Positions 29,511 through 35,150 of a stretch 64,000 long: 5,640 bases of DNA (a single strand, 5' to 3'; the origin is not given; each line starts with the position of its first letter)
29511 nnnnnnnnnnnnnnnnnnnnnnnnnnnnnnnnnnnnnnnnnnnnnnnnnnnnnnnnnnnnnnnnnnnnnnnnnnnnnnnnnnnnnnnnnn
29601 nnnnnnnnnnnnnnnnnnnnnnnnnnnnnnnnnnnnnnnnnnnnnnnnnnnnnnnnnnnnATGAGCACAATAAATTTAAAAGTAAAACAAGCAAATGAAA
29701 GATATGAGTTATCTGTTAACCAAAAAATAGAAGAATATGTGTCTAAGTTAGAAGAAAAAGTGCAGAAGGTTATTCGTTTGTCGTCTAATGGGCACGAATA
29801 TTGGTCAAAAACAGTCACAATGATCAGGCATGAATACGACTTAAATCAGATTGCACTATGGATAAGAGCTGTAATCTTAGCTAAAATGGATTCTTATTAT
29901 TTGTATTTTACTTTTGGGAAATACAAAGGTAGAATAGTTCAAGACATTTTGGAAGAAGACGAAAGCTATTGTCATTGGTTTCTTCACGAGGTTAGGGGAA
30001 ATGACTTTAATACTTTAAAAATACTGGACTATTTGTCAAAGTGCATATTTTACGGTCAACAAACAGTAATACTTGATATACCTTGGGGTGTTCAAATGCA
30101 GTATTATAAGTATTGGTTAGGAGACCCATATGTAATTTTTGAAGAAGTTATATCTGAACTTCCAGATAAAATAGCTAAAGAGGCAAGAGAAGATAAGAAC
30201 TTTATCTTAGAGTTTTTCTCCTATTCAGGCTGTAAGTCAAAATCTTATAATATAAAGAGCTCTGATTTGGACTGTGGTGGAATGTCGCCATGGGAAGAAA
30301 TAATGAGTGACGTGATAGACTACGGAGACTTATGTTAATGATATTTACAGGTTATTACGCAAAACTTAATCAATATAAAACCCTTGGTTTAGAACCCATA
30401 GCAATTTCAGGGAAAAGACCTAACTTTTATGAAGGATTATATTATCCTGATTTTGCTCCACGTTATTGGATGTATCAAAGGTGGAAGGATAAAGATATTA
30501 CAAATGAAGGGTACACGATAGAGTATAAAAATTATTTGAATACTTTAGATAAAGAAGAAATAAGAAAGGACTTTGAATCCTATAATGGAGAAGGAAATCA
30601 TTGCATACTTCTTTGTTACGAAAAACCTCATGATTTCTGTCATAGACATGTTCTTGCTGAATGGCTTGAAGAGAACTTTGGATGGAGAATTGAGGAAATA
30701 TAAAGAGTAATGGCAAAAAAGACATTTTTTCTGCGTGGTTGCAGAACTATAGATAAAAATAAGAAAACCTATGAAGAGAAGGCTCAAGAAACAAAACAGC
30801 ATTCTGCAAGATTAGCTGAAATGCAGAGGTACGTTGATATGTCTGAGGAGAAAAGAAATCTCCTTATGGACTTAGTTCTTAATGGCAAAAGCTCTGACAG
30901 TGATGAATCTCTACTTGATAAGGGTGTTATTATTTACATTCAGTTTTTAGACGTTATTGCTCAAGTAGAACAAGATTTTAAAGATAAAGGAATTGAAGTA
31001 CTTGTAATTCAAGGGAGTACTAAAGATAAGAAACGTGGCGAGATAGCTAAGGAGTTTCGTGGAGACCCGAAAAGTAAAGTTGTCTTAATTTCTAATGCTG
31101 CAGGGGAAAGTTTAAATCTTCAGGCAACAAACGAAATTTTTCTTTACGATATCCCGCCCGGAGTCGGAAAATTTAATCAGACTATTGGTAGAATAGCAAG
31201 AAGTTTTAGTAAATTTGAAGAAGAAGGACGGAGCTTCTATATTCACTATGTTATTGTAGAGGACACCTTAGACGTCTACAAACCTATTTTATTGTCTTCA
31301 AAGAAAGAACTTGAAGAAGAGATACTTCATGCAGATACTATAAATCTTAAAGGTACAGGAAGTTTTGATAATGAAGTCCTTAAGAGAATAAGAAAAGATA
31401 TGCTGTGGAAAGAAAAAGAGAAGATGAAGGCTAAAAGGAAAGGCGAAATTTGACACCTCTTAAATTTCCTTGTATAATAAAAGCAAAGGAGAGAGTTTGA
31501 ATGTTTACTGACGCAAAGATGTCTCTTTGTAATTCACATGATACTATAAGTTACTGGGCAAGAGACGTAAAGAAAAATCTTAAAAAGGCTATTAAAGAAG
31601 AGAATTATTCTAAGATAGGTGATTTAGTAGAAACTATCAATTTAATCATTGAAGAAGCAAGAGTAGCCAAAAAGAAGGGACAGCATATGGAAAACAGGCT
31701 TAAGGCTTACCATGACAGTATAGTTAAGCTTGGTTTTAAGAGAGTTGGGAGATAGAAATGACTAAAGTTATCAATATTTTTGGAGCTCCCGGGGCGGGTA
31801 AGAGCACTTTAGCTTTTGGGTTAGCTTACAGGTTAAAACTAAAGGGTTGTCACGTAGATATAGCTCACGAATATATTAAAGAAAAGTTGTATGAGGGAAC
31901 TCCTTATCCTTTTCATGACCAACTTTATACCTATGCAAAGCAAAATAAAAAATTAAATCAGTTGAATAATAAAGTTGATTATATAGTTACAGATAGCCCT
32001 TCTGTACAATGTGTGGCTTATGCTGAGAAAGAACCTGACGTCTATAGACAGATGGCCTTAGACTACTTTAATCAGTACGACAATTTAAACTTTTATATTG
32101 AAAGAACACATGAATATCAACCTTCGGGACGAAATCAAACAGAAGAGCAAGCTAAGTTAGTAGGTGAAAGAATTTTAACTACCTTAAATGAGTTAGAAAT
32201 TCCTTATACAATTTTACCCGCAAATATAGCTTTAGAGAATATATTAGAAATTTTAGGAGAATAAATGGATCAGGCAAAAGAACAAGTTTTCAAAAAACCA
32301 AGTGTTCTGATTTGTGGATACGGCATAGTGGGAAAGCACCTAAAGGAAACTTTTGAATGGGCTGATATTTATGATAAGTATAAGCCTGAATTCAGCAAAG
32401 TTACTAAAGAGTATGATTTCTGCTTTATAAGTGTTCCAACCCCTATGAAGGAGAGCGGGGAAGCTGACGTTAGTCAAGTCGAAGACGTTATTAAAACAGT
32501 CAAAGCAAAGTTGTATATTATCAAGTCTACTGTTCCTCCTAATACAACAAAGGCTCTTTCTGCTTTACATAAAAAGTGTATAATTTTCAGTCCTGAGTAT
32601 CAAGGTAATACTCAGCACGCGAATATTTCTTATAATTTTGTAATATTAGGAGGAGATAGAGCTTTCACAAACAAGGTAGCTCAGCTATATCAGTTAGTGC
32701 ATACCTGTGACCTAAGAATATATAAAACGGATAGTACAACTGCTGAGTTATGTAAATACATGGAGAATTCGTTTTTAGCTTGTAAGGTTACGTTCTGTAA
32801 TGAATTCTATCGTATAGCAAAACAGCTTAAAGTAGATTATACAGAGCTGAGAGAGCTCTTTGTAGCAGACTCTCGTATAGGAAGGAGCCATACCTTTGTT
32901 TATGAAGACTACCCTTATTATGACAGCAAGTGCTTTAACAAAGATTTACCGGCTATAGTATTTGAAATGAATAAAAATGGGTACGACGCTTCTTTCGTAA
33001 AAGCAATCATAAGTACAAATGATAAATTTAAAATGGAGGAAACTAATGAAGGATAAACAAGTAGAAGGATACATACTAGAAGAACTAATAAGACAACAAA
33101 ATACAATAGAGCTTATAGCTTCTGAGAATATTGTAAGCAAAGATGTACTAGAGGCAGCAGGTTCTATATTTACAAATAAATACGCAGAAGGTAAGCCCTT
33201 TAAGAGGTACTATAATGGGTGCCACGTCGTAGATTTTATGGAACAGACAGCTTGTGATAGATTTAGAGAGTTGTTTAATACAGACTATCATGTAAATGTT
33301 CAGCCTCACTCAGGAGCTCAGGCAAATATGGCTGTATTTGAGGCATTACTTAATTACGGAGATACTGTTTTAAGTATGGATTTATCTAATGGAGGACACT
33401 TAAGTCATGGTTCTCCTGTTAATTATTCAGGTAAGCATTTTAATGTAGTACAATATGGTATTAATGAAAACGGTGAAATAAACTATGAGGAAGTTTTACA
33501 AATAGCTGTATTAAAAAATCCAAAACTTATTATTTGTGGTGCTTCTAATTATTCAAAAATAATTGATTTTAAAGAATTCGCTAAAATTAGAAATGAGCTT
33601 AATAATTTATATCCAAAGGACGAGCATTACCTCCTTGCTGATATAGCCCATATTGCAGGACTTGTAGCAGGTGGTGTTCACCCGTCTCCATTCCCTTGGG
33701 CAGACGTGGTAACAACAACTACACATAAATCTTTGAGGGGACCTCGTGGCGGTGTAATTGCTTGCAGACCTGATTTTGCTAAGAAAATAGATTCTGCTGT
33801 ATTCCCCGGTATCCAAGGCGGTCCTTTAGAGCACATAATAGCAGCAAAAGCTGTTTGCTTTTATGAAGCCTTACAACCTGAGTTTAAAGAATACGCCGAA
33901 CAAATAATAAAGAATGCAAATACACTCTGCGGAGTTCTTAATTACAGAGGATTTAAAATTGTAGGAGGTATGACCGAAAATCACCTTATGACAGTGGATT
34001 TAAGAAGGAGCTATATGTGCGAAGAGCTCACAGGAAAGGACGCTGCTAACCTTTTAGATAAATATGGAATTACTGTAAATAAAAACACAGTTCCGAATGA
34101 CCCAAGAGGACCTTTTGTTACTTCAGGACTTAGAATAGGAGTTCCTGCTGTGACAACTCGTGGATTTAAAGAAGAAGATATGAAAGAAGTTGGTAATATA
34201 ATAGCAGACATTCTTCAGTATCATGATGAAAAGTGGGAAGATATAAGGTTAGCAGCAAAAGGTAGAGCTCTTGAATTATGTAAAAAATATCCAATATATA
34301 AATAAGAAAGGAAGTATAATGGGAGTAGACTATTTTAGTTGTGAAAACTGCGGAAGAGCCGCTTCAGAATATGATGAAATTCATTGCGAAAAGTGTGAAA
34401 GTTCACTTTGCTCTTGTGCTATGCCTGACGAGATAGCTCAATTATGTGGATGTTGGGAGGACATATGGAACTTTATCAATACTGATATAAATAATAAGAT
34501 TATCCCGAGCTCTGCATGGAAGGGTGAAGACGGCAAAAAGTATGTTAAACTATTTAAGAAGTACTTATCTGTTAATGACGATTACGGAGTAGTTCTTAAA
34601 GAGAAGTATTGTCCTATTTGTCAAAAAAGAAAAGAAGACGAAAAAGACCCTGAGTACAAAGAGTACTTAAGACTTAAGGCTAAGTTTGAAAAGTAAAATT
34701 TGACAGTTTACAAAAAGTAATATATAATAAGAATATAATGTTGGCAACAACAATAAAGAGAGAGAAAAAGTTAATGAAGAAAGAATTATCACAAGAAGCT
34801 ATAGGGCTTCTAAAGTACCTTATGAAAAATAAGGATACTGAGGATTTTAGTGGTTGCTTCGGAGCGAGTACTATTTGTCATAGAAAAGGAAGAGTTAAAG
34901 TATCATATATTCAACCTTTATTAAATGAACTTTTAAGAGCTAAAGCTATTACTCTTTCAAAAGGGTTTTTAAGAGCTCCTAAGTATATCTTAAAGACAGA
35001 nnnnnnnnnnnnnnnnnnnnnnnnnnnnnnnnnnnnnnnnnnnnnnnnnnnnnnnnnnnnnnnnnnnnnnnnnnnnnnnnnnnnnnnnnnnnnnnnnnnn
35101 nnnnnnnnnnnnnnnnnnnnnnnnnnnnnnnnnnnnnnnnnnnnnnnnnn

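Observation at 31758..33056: Coupled P-loop kinase plus truncated UDP-sugar-dehydrogenase-family enzyme upstream of SHMT: possible nucleotide or DNA modification module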

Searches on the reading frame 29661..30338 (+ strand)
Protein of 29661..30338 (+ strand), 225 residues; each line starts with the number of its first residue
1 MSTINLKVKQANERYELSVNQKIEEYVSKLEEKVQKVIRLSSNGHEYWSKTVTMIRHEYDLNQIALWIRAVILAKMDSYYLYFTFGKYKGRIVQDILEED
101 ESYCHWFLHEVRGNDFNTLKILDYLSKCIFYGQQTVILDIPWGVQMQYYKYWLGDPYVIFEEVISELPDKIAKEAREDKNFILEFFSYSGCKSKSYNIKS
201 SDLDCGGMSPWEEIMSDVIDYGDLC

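Call 3: search_protein_families(library=pfam, proteins=[window:29661-30338:+], max_evalue=0.01)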
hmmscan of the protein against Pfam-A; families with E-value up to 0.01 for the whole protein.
window:29661-30338:+ (225 aa): 1 family
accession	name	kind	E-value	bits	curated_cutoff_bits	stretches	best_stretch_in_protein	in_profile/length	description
PF20600.3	ExoX-like_C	-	2e-08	33.9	26.5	1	83-108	1-26/30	Exodeoxyribonuclease X-like C-terminal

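Call 4: search_protein_families(library=phrogs, proteins=[window:29661-30338:+], max_evalue=0.001)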
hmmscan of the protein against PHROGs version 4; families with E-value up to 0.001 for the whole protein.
window:29661-30338:+ (225 aa): 1 family
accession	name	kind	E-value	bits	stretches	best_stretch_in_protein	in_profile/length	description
phrog_12402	-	unknown function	0.00052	20.9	1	77-117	226-266/280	-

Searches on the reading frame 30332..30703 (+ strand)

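Call 3: search_protein_families(library=pfam, proteins=[window:30332-30703:+], max_evalue=0.01)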
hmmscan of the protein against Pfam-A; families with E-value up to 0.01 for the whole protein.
window:30332-30703:+ (123 aa): 2 families
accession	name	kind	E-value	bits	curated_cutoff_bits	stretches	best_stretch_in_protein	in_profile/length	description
PF22751.1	DUF488-N3a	-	1.4e-11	45.2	27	1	36-115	37-117/118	Active DUF488-N3 subclade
PF04343.18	DUF488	-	1.2e-06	29.6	22.2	1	38-112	50-121/121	Domain of unknown function DUF488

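Call 4: search_protein_families(library=phrogs, proteins=[window:30332-30703:+], max_evalue=0.001)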
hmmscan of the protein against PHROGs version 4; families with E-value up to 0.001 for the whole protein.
window:30332-30703:+ (123 aa): 3 families
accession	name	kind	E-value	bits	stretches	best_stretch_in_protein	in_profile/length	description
phrog_2450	-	unknown function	4.8e-26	93.1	1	1-123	37-160/346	-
phrog_22076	-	unknown function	8.5e-06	27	1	48-118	3-71/83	-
phrog_10021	-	unknown function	8.2e-05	23.6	1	92-113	5-26/43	-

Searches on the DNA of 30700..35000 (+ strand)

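Call 5: search_dna_similar(query=window:30700-35000:+, collection=phages, mode=near, max_rows=20)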
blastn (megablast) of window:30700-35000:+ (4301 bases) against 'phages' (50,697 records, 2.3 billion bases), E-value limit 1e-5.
No match.

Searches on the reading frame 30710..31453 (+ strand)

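Call 3: search_protein_families(library=pfam, proteins=[window:30710-31453:+], max_evalue=0.01)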
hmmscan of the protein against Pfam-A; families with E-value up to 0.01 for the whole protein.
window:30710-31453:+ (247 aa): 3 families
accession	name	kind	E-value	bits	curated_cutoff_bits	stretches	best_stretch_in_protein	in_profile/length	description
PF00271.37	Helicase_C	-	6.9e-15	55.7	23.5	1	68-164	13-108/110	Helicase conserved C-terminal domain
PF16203.11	ERCC3_RAD25_C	-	2.5e-05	24.2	27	1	94-190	79-176/248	ERCC3/RAD25/XPB C-terminal helicase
PF13307.12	Helicase_C_2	-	0.0028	18.1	25.3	0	71-137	10-80/170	Helicase C-terminal domain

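Call 4: search_protein_families(library=phrogs, proteins=[window:30710-31453:+], max_evalue=0.001)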
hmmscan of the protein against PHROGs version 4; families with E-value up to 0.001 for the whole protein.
window:30710-31453:+ (247 aa): 3 families
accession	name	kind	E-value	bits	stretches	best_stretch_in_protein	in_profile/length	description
phrog_62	-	DNA, RNA and nucleotide metabolism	2.1e-17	62.9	1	17-206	937-1133/1881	DNA helicase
phrog_23807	-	unknown function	1.7e-06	27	1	22-172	481-636/1053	-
phrog_16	-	DNA, RNA and nucleotide metabolism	5.1e-06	25.9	1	18-182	461-596/986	DNA helicase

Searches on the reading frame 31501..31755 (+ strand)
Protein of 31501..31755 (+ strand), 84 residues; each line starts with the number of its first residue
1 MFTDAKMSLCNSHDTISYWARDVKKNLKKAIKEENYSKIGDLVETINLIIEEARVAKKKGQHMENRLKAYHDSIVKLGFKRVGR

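Call 3: search_protein_families(library=pfam, proteins=[window:31501-31755:+], max_evalue=0.01)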
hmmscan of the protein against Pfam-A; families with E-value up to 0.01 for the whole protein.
window:31501-31755:+ (84 aa): 1 family
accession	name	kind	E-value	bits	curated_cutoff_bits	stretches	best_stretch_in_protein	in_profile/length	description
PF22470.1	Histone_HNS_N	-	0.00093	19.5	24.5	1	24-69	11-56/79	H-NS histone-like proteins, N-terminal domain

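Call 4: search_protein_families(library=phrogs, proteins=[window:31501-31755:+], max_evalue=0.001)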
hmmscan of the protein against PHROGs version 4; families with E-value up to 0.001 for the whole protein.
window:31501-31755:+ (84 aa): 0 families
